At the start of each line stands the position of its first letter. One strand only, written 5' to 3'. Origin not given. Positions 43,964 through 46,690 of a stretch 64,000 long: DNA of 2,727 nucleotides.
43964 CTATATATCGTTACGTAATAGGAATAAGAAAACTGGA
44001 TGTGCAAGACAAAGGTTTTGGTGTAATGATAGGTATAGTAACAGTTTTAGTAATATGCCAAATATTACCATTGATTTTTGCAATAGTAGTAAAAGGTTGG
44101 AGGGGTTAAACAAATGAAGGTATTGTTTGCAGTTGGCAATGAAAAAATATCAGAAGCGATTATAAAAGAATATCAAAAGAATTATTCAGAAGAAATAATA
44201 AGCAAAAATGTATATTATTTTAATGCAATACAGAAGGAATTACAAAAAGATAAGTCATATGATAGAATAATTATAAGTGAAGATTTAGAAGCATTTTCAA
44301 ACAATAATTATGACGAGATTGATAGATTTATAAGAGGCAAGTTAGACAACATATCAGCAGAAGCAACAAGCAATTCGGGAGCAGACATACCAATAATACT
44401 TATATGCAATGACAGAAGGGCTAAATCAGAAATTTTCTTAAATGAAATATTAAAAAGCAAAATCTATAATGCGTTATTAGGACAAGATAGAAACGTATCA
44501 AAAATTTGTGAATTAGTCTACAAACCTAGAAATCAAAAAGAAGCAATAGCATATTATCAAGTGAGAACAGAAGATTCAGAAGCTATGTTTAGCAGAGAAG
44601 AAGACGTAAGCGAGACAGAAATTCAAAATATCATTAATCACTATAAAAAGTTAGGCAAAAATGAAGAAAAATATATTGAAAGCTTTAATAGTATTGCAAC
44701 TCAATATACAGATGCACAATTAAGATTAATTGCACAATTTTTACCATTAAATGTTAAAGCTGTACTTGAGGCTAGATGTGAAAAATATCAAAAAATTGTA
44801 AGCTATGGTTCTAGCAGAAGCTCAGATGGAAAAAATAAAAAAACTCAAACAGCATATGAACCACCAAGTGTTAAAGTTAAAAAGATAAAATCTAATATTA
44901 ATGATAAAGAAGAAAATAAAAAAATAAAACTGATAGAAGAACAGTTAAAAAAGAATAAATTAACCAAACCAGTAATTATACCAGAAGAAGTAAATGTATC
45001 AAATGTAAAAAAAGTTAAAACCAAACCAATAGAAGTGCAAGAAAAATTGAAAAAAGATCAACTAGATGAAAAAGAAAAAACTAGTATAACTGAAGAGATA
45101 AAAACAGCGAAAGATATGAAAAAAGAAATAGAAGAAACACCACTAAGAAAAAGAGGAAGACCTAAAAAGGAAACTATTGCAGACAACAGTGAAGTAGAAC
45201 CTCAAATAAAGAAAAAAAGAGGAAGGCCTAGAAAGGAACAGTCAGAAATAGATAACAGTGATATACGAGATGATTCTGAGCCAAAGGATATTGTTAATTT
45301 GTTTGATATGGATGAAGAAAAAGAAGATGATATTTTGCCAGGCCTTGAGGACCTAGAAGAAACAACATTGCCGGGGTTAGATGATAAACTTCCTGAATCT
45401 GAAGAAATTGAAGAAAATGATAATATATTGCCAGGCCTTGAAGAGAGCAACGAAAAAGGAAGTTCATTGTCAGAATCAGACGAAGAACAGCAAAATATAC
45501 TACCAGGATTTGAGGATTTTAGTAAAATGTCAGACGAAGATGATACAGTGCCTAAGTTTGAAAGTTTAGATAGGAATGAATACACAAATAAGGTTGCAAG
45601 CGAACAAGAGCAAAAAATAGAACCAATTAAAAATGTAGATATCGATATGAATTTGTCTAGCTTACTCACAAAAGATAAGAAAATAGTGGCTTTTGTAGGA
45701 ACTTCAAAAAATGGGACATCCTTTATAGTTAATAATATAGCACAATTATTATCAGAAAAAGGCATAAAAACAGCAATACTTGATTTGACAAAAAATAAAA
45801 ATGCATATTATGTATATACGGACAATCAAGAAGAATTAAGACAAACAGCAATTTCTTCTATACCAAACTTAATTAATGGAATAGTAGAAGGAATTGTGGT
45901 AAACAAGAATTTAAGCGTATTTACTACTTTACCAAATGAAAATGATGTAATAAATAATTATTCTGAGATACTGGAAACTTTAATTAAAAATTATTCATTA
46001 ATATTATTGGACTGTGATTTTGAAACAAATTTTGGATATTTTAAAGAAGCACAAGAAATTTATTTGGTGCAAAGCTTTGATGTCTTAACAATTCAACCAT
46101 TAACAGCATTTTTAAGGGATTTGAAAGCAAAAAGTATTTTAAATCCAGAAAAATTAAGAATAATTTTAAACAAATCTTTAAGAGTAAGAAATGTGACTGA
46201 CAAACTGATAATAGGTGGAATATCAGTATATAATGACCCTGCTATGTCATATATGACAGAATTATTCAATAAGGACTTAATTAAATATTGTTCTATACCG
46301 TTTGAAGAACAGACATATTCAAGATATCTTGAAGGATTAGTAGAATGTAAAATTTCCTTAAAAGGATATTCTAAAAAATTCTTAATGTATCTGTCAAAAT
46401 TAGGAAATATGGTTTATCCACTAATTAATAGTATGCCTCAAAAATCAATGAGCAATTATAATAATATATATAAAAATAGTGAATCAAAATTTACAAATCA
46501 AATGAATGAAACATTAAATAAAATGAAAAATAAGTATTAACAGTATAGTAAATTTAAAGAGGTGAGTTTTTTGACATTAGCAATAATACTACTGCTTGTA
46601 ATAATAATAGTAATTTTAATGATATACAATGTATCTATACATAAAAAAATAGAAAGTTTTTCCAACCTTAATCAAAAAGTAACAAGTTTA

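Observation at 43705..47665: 808-aa protein combining a receiver-like N-terminus, AT-hooks, acidic LPGLE repeats and a degenerate MinD/ParA-like domain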

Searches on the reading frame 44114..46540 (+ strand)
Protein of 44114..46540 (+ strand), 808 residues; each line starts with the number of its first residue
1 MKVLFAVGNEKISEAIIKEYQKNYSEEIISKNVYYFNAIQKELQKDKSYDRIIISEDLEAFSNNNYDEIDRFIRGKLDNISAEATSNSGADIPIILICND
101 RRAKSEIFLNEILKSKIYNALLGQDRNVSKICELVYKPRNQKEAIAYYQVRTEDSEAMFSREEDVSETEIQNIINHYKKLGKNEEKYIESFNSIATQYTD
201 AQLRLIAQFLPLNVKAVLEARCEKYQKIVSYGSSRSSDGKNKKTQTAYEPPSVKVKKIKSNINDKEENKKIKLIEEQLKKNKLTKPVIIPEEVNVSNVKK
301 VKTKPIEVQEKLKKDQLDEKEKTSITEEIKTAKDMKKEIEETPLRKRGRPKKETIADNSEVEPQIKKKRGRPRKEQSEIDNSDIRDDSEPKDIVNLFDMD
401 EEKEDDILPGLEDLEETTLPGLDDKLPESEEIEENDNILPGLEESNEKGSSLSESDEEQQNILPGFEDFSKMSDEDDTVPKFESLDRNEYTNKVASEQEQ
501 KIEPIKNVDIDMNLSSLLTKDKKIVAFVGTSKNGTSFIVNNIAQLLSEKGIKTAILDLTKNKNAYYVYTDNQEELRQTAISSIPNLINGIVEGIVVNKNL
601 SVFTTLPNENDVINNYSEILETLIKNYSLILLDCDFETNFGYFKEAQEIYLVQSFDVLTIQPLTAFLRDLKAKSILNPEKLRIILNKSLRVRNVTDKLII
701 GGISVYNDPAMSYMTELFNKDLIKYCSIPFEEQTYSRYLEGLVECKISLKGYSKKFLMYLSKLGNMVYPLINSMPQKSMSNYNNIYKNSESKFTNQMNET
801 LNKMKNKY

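Call 3: search_protein_families(library=pfam, proteins=[window:44114-46540:+], max_evalue=0.1)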
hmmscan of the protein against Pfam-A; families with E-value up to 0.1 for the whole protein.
window:44114-46540:+ (808 aa): 1 family
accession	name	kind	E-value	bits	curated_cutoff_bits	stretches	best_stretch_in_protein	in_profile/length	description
PF02178.24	AT_hook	-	0.012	15.8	17.4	0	366-376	1-11/13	AT hook motif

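Call 4: search_protein_families(library=ncbifam, proteins=[window:44114-46540:+], max_evalue=0.1)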
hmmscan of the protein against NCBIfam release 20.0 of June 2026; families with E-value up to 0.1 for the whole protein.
window:44114-46540:+ (808 aa): 0 families

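Call 5: find_homologous_proteins(query=window:44114-46540:+, max_evalue=0.001)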
Query window:44114-46540:+ (808 aa): 5774 proteins with E <= 0.001 among 8000 candidates; the best 120 are listed.
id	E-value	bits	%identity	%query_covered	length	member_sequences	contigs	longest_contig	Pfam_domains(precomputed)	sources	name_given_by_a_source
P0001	0.0e+0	1720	100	100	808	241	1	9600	-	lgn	-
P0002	0.0e+0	1709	99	100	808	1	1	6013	-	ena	-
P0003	0.0e+0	1709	99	100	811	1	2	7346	-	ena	-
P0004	0.0e+0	1626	95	100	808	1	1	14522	-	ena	-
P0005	0.0e+0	1625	96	100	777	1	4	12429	-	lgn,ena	-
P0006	0.0e+0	1624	95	100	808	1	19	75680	-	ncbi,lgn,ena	-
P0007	0.0e+0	1623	95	100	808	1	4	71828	-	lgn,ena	-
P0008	0.0e+0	1620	95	100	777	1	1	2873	-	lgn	-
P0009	0.0e+0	1619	94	100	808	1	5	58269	-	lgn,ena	-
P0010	0.0e+0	1618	94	100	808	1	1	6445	-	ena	-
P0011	0.0e+0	1615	94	100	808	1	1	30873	-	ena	-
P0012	0.0e+0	1614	94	100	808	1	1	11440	-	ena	-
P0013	0.0e+0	1614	94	100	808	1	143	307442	-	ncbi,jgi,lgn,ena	-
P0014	0.0e+0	1614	94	100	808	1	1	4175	-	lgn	-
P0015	0.0e+0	1613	94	100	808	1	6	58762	-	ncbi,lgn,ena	-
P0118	0.0e+0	1084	65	100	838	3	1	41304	-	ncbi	-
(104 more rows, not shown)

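Call 6: search_solved_structures(query=window:44114-46540:+, max_evalue=10, show_alignments=3)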
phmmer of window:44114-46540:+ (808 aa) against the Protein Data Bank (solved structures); distinct sequences matched with E-value up to 10: 1.
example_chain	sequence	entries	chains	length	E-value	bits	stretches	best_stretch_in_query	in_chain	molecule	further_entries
6z0p_A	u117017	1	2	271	0.25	12.7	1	499-634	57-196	BceF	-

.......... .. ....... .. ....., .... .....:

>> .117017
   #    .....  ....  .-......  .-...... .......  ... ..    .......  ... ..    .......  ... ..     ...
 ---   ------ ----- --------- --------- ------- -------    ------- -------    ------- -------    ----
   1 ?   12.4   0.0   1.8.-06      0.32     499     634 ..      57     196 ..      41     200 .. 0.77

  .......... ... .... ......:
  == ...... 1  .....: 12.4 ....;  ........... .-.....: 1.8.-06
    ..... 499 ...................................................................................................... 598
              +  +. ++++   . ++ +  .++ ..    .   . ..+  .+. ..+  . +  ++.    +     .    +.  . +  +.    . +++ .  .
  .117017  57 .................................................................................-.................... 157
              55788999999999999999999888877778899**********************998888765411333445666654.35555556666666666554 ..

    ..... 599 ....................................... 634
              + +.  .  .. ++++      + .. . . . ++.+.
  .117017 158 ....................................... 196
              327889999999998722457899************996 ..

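Call 17: find_encoding_contigs(protein=P0118, flank=6000, max_places=3)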
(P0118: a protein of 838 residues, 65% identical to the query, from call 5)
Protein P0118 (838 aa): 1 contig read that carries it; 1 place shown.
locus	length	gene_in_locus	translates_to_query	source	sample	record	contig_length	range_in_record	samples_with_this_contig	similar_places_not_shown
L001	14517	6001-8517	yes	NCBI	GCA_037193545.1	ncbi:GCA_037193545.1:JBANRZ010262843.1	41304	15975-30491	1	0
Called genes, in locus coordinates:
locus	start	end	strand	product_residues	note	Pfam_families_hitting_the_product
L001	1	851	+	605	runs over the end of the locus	PF00009:GTP_EFTU, PF01926:MMR_HSR1 (weak), PF22042:EF-G_D2, PF03144:GTP_EFTU_D2, PF00679:EFG_C, PF21018:BipA_C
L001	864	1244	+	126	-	-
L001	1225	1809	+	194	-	PF01596:Methyltransf_3, PF01135:PCMT, PF13847:Methyltransf_31 (weak), PF13578:Methyltransf_24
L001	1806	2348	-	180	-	PF06541:ABC_trans_CmpB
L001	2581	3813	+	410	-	PF01136:Peptidase_U32, PF16325:Peptidase_U32_C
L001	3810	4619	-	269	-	PF04018:VCA0040-like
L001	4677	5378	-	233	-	PF04542:Sigma70_r2, PF04545:Sigma70_r4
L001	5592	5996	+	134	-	-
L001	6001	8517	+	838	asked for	-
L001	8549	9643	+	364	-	PF00990:GGDEF (weak)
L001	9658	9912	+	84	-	PF06135:IreB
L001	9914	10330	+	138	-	PF03652:RuvX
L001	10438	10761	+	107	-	PF06949:DUF1292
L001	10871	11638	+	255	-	PF00149:Metallophos, PF13277:YmdB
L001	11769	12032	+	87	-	PF04232:SpoVS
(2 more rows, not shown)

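Call 23: search_protein_representatives(protein=window:44114-46540:+)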
Query: 808 residues. Proteins with E-value up to 0.001 (for the whole library): 526; up to 1e-10: 378; up to 1e-30: 212. The best 150 are listed.
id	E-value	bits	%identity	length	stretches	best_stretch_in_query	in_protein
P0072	0.0e+00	1607.2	94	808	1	1-808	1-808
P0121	1.3e-215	734.3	54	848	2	338-808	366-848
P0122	1.6e-213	727.5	54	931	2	337-806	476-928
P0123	1.9e-212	723.9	52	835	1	1-807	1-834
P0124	1.4e-208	711.1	48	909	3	381-806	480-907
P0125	8.2e-205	698.7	47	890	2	289-808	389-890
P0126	2.7e-198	677.1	49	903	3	386-808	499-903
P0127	2.2e-194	664.2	50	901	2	480-808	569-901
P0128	4.0e-192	656.7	50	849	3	488-808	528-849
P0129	6.6e-192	656.0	48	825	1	1-808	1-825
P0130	1.9e-190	651.2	47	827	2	336-808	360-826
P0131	1.1e-187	642.0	44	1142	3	392-806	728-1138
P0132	2.6e-187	640.8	48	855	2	318-808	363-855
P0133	2.1e-185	634.5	47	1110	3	395-808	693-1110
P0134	2.4e-185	634.3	47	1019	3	488-808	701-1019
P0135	2.5e-184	631.0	49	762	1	1-808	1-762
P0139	2.7e-180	617.6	47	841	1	1-808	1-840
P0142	3.8e-178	610.5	44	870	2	337-808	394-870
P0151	1.1e-167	575.9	47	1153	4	505-808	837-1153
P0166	5.4e-145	500.9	46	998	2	258-805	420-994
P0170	1.7e-139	482.8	43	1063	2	291-794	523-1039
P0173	1.4e-136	473.1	40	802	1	1-806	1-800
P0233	4.0e-84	299.7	32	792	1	1-776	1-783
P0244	4.8e-78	279.6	30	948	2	468-774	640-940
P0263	5.2e-72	259.6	36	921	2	513-766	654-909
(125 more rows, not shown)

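Call 54: find_encoding_contigs(protein=P0233, flank=6000, max_places=2)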
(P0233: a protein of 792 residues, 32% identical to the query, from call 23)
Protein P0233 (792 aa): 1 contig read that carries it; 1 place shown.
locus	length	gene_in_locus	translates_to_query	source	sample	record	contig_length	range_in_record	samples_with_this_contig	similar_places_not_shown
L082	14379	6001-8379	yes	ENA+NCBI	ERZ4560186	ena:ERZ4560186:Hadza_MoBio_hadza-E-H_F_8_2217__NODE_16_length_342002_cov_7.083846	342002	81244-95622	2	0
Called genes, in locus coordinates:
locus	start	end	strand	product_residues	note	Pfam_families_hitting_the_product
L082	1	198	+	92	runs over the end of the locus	PF00216:Bac_DNA_binding, PF18291:HU-HIG (weak)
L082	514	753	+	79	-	PF01479:S4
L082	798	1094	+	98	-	PF00581:Rhodanese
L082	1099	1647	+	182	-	PF01863:YgjP-like, PF10263:SprT-like (weak)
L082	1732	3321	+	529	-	PF00704:Glyco_hydro_18, PF23916:TIM-barrel_EndoS, PF00395:SLH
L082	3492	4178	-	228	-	PF04542:Sigma70_r2, PF04545:Sigma70_r4, PF01381:HTH_3 (weak)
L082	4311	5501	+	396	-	PF13354:Beta-lactamase2 (weak), PF00768:Peptidase_S11, PF07943:PBP5_C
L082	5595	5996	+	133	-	-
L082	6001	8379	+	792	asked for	-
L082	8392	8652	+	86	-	PF06135:IreB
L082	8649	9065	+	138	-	PF03652:RuvX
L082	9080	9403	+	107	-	PF06949:DUF1292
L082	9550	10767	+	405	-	PF06838:Met_gamma_lyase, PF01053:Cys_Met_Meta_PP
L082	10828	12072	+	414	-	PF00070:Pyr_redox (faint), PF00890:FAD_binding_2, PF01494:FAD_binding_3 (weak), PF03486:HI0933_like, PF07992:Pyr_redox_2, PF12831:FAD_oxidored, PF13738:Pyr_redox_3 (weak), PF22780:HI0933_like_1st, +4 more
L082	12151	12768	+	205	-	PF01205:Impact_N, PF09186:DUF1949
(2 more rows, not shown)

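Call 71: search_protein_families(library=pfam, proteins=[P0124, P0129, P0130, P0135, P0139, P0142, P0151, P0166, P0170, P0233], max_evalue=0.01)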
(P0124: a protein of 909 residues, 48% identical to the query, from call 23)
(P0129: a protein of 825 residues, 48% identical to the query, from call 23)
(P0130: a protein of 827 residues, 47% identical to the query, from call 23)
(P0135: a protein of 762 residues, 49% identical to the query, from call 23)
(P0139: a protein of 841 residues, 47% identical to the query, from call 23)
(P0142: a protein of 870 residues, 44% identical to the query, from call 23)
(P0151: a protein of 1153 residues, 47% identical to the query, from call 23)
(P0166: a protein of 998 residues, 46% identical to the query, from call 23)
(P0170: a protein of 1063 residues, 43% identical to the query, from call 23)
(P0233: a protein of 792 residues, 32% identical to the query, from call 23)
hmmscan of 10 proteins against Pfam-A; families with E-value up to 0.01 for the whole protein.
P0124 (909 aa): 0 families

P0129 (825 aa): 2 families
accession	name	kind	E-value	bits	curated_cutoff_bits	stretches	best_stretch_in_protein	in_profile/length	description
PF02178.24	AT_hook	-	0.00082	19.4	17.4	0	364-375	1-12/13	AT hook motif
PF09140.17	MipZ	-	0.0087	15.8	20.7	0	556-657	12-107/262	ATPase MipZ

P0130 (827 aa): 1 family
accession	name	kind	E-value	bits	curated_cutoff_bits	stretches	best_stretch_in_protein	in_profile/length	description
PF09140.17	MipZ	-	0.0096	15.7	20.7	0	558-659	13-108/262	ATPase MipZ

P0135 (762 aa): 1 family
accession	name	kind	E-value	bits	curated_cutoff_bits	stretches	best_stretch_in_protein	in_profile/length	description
PF01656.29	CbiA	-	0.0055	17.1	25.4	0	486-647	6-85/125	CobQ/CobB/MinD/ParA nucleotide binding domain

P0139 (841 aa): 0 families

P0142 (870 aa): 1 family
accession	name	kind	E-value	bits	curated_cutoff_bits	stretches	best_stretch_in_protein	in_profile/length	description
PF08955.15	BofC_C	-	0.0054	17.3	21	0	405-433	26-54/74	BofC C-terminal domain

P0151 (1153 aa): 1 family
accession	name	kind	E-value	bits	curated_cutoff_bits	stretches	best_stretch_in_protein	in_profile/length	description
PF09140.17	MipZ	-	0.0059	16.4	20.7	0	867-968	13-108/262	ATPase MipZ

P0166 (998 aa): 1 family
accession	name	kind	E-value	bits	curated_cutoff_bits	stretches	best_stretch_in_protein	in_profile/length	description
PF01656.29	CbiA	-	0.0069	16.8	25.4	1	794-862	23-85/125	CobQ/CobB/MinD/ParA nucleotide binding domain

P0170 (1063 aa): 1 family
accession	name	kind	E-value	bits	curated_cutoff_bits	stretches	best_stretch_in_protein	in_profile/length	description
PF02178.24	AT_hook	-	0.0024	18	17.4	0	556-566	1-11/13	AT hook motif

P0233 (792 aa): 0 families

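Call 74: find_encoding_contigs(protein=P0244, flank=5000, max_places=1)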
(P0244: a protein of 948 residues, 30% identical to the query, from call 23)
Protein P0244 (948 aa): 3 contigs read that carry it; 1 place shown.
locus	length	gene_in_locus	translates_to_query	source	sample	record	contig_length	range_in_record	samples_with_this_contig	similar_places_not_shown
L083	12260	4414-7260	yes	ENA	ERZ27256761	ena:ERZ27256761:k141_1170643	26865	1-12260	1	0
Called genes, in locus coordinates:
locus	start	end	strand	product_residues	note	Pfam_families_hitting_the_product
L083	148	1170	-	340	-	PF09084:NMT1, PF12974:Phosphonate-bd (weak), PF13379:NMT1_2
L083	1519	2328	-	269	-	PF00528:BPD_transp_1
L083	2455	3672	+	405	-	PF13354:Beta-lactamase2 (weak), PF00768:Peptidase_S11, PF07943:PBP5_C (weak)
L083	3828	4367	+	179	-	-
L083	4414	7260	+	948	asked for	-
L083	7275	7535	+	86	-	PF06135:IreB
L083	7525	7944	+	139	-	PF03652:RuvX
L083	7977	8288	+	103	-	PF06949:DUF1292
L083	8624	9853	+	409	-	PF01053:Cys_Met_Meta_PP, PF06838:Met_gamma_lyase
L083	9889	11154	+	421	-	PF00070:Pyr_redox (faint), PF00890:FAD_binding_2, PF01134:GIDA (faint), PF01266:DAO (faint), PF01946:Thi4 (faint), PF03486:HI0933_like, PF12831:FAD_oxidored, PF22780:HI0933_like_1st, +2 more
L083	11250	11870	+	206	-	PF01205:Impact_N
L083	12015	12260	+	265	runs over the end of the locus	PF00072:Response_reg, PF08769:Spo0A_C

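Call 75: find_encoding_contigs(protein=P0173, flank=5000, max_places=1)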
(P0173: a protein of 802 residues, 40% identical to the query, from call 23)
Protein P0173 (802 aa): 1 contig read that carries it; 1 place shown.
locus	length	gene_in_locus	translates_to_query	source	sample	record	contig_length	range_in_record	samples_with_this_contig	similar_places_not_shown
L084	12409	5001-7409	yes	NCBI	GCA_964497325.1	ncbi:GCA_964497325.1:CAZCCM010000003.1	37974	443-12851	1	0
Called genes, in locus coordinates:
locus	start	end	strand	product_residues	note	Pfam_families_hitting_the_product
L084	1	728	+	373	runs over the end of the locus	PF01098:FTSW_RODA_SPOVE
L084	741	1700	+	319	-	PF01207:Dus, PF01180:DHO_dh (faint)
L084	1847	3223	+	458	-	PF01336:tRNA_anti-codon, PF00152:tRNA-synt_2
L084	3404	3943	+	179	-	PF04079:SMC_ScpB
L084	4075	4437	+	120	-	-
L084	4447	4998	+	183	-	-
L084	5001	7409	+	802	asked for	-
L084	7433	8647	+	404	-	PF00990:GGDEF (weak)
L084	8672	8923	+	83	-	PF06135:IreB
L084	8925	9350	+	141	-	PF03652:RuvX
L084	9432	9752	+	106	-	PF06949:DUF1292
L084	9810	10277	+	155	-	-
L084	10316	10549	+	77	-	PF07866:DUF1653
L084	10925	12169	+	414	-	PF01938:TRAM (faint), PF05958:tRNA_U5-meth_tr, PF01209:Ubie_methyltran (faint), PF03602:Cons_hypoth95, PF05175:MTS (weak), PF13847:Methyltransf_31, PF09445:Methyltransf_15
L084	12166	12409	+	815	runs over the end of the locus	PF00403:HMA, PF00122:E1-E2_ATPase, PF00702:Hydrolase, PF08282:Hydrolase_3 (faint)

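Call 76: find_encoding_contigs(protein=P0263, flank=5000, max_places=1)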
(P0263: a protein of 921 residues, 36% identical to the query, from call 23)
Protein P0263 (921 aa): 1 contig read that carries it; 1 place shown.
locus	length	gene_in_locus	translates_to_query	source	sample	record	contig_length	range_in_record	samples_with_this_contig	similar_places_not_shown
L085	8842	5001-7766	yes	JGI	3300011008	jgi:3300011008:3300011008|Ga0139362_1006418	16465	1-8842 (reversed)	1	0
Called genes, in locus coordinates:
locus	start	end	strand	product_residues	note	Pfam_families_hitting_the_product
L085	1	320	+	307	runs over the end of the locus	PF11258:DUF3048, PF17479:DUF3048_C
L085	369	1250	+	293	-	PF00009:GTP_EFTU, PF01926:MMR_HSR1, PF02421:FeoB_N, PF03193:RsgA_GTPase (faint), PF04548:AIG1, PF02492:cobW (weak), PF00350:Dynamin_N (weak), PF07650:KH_2, +1 more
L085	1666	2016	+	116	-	PF02565:RecO_C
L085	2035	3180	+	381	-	PF00395:SLH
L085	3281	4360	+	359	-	PF08239:SH3_3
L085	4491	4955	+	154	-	-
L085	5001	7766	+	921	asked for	-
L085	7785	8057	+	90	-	PF06135:IreB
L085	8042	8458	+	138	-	PF03652:RuvX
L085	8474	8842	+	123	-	?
